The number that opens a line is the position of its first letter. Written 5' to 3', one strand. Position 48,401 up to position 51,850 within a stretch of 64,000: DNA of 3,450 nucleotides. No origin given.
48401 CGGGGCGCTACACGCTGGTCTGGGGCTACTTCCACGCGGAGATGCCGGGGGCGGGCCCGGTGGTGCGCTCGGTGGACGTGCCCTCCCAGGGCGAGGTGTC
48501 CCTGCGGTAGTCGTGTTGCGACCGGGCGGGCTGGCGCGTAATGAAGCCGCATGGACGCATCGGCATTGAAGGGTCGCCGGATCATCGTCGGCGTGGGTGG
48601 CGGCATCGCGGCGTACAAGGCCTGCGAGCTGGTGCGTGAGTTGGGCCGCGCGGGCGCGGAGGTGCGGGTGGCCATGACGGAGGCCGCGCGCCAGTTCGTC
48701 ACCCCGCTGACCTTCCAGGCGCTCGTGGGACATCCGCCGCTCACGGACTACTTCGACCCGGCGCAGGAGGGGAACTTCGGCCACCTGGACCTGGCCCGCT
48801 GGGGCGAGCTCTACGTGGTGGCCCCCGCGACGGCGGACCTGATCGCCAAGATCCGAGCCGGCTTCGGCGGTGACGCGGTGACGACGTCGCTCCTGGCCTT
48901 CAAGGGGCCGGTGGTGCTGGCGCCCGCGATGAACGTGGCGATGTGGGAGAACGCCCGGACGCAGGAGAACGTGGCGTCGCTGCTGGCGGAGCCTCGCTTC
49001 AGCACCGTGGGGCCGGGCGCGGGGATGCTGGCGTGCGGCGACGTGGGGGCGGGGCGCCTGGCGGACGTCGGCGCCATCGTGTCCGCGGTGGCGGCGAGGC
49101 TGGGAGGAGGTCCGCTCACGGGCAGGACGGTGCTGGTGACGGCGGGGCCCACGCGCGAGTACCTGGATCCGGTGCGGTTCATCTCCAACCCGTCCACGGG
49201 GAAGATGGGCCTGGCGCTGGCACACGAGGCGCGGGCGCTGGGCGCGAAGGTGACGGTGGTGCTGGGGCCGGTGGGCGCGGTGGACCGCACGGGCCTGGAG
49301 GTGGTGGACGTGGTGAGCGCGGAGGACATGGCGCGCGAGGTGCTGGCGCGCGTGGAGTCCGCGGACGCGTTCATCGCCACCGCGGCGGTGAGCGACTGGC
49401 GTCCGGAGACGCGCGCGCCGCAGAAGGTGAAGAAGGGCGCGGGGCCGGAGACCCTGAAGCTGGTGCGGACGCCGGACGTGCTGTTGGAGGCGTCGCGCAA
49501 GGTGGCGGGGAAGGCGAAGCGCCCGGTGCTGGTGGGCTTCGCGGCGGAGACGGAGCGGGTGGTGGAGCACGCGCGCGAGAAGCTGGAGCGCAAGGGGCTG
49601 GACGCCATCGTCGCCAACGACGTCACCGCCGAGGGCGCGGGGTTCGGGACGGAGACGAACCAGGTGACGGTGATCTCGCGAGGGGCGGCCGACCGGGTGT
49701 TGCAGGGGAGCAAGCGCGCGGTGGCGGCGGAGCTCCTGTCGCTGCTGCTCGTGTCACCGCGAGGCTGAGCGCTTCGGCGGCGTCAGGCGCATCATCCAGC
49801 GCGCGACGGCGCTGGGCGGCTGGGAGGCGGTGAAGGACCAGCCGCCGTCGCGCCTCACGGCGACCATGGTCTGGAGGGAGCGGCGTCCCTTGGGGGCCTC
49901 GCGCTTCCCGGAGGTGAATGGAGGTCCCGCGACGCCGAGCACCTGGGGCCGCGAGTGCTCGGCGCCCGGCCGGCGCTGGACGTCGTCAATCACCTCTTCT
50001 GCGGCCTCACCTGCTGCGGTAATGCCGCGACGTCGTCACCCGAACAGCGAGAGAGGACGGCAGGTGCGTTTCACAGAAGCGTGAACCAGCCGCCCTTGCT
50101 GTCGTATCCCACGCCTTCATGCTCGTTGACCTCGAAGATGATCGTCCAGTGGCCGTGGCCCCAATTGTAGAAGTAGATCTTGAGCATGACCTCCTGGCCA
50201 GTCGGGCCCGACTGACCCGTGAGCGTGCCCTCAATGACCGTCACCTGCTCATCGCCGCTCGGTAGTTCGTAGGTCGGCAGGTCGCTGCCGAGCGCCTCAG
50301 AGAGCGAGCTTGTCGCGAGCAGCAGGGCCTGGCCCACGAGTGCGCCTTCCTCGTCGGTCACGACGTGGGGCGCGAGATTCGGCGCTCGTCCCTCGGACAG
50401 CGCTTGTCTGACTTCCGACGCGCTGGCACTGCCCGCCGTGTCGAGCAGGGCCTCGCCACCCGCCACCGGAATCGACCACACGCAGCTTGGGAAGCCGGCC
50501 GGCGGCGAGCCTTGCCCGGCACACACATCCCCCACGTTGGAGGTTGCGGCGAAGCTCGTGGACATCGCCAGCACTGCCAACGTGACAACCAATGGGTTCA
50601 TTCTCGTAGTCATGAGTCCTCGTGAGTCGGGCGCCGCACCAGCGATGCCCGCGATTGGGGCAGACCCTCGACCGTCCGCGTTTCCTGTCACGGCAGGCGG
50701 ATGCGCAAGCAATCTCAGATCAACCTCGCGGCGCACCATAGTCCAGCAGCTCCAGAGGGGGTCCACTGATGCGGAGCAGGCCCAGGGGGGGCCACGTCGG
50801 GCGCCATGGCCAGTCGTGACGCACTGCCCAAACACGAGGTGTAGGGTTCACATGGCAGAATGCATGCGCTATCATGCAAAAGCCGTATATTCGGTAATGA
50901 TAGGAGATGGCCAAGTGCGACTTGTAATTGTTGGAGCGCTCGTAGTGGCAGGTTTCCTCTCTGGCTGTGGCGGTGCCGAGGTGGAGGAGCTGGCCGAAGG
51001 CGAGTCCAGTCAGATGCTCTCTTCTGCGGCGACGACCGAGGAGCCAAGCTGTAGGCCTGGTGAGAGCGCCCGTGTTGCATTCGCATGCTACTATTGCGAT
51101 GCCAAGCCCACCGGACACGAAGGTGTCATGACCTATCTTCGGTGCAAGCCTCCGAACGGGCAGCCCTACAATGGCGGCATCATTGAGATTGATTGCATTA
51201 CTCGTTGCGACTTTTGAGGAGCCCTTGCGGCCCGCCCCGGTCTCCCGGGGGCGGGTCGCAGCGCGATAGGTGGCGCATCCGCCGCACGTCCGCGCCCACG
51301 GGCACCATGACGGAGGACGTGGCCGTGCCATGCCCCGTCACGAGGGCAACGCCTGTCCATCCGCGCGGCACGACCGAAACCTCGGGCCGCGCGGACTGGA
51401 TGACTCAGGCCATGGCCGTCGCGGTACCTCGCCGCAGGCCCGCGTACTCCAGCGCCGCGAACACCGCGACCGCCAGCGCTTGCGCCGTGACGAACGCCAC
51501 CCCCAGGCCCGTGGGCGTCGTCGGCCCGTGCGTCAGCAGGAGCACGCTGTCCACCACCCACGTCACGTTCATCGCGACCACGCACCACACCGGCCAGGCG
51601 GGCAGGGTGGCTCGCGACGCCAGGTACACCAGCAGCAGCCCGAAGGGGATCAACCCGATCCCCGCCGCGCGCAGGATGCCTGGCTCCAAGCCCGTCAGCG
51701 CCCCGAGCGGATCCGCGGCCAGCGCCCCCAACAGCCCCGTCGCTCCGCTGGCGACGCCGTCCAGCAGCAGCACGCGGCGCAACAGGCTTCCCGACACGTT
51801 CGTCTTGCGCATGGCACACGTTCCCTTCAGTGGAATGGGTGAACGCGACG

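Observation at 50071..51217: Low-GC pocket encoding a divergent pair: secreted protein and a 106-aa Cys-rich lipoprotein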

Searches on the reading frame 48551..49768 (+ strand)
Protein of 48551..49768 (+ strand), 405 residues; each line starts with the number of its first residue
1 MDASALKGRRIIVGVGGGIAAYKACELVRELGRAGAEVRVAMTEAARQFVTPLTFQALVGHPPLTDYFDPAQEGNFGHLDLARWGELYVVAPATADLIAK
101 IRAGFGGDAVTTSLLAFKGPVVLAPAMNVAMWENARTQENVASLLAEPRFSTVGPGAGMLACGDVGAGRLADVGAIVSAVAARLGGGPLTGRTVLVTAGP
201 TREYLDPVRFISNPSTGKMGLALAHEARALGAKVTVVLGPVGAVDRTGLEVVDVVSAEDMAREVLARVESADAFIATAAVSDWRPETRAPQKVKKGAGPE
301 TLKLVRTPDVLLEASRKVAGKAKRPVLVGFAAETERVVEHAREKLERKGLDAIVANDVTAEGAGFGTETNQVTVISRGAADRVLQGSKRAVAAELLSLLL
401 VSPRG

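Call 4: search_protein_families(library=pfam, proteins=[window:48551-49768:+], max_evalue=1)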
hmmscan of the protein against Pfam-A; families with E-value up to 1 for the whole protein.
window:48551-49768:+ (405 aa): 3 families
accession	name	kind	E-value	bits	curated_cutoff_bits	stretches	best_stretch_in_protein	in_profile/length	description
PF04127.22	DFP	-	1e-67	228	22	1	189-375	1-186/186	DNA/pantothenate metabolism flavoprotein C-terminal domain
PF02441.25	Flavoprotein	-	7.3e-29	100.9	22.7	1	10-182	2-160/162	Flavoprotein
PF03853.21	YjeF_N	-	0.39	11.1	24.9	0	209-238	35-59/169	YjeF-related protein N-terminus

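Call 11: find_related_loci(query=window:48551-49768:+, collection=genome_contigs, flank=6000)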
Query window:48551-49768:+ (405 aa) in genome_contigs; peptide patterns used: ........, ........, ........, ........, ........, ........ (x = any residue, [..] = any of these).
600 stretches matched a pattern (row limit reached: there are more); 585 encode a relative of the query (tblastn E <= 1e-3); the best 80 are kept; 80 distinct loci.
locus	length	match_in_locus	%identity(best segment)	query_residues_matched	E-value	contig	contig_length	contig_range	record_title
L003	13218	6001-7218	83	1-404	0e+0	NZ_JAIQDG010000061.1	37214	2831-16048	Myxococcus sp. RHSTA-1-4 NODE_61_length_37214_cov_151.225462, whole genome shotgun sequence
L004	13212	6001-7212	82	1-402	0e+0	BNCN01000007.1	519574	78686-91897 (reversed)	Comamonas sp. KCTC 72670 KCTC 72670 DNA, sequence07, whole genome shotgun sequence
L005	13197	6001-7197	79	1-399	0e+0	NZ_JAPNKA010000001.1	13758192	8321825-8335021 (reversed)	Archangium lansingense strain MIWBW ctg.000000F, whole genome shotgun sequence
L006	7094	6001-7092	72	1-362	3e-159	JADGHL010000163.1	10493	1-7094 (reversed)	MAG: Myxococcaceae bacterium isolate HOG29 NODE_4364_length_10493_cov_24.352992, whole genome shotgun sequence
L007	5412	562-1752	64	1-395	4e-156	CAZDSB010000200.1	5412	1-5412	MAG TPA_asm: uncultured Myxococcaceae bacterium isolate binchicken_co279_200 genome assembly, contig: k141_212489, whole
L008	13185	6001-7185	56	4-400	8e-124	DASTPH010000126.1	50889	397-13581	MAG TPA_asm: Anaeromyxobacteraceae bacterium isolate SMAG_U2192 k141_557856, whole genome shotgun sequence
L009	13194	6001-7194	55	1-400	4e-122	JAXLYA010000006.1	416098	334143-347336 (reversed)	MAG: Anaeromyxobacter sp. isolate STL-MYX1 C1.7.fa-6, whole genome shotgun sequence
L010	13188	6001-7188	51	4-397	2e-119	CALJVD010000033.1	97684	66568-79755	MAG TPA_asm: uncultured Oceanospirillaceae bacterium isolate SRR6713633_bin.127_CONCOCT_v1.1_MAG genome assembly, contig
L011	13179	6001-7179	55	6-400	1e-118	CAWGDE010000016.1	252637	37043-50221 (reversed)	MAG: uncultured delta proteobacterium isolate MFD05942.bin.2.303 genome assembly, contig: contig_28959, whole genome sho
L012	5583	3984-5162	53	6-400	4e-116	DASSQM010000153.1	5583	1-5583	MAG TPA_asm: Anaeromyxobacter sp. isolate SMAG_U462 k141_1571081, whole genome shotgun sequence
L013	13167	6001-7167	51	6-399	4e-113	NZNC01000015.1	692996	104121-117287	MAG: Haliea sp. isolate EAC94 MHASMcontig_1039759, whole genome shotgun sequence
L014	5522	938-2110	49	4-399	1e-111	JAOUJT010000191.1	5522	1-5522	MAG: Gammaproteobacteria bacterium isolate 8_1_Jan_SF_Bin17 8_1_Jan_SF_Bin17_scaffold_10141_c1, whole genome shotgun seq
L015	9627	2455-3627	49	6-399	2e-111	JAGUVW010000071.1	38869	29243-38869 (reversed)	MAG: Pseudomonadales bacterium isolate DeMMO5_2 c_000000011824, whole genome shotgun sequence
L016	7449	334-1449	51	6-377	6e-106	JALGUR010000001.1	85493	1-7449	MAG: Candidatus Zipacnadia bacterium isolate Meg22_1214_Bin_372 Meg22_1214_Bin_372_scaffold_366, whole genome shotgun se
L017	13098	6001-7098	52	6-375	3e-105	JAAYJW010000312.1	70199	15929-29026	MAG: candidate division WS1 bacterium isolate AS10tlH2TH_342 157324_AS10, whole genome shotgun sequence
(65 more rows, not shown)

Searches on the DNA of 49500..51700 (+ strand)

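Call 24: search_rna_families(source=window, start=49500, end=51700, threshold=evalue, max_evalue=1)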
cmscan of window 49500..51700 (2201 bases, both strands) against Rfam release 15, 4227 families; matches with E-value up to 1: 2.
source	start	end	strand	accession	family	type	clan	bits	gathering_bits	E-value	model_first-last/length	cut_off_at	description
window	50794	50879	-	RF02785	snoRNA2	Gene; snRNA; snoRNA; CD-box;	-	21.6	108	0.31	1-83/83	no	Trypanosomatid small nucleolar RNA 2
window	51067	51222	+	RF00377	snoU6-53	Gene; snRNA; snoRNA; CD-box;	-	19.4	36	0.47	1-110/110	no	Small nucleolar RNA U6-53/MBII-28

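Call 63: search_dna_similar(query=window:50040-51300:+, collection=plasmids, mode=distant, max_evalue=0.001, max_rows=8)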
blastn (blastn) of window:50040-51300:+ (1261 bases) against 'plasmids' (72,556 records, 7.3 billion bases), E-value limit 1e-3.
No match.

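Call 64: search_dna_similar(query=window:50040-51300:+, collection=phages, mode=distant, max_evalue=0.001, max_rows=8)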
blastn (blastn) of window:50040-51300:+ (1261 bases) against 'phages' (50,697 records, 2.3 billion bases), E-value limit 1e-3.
No match.
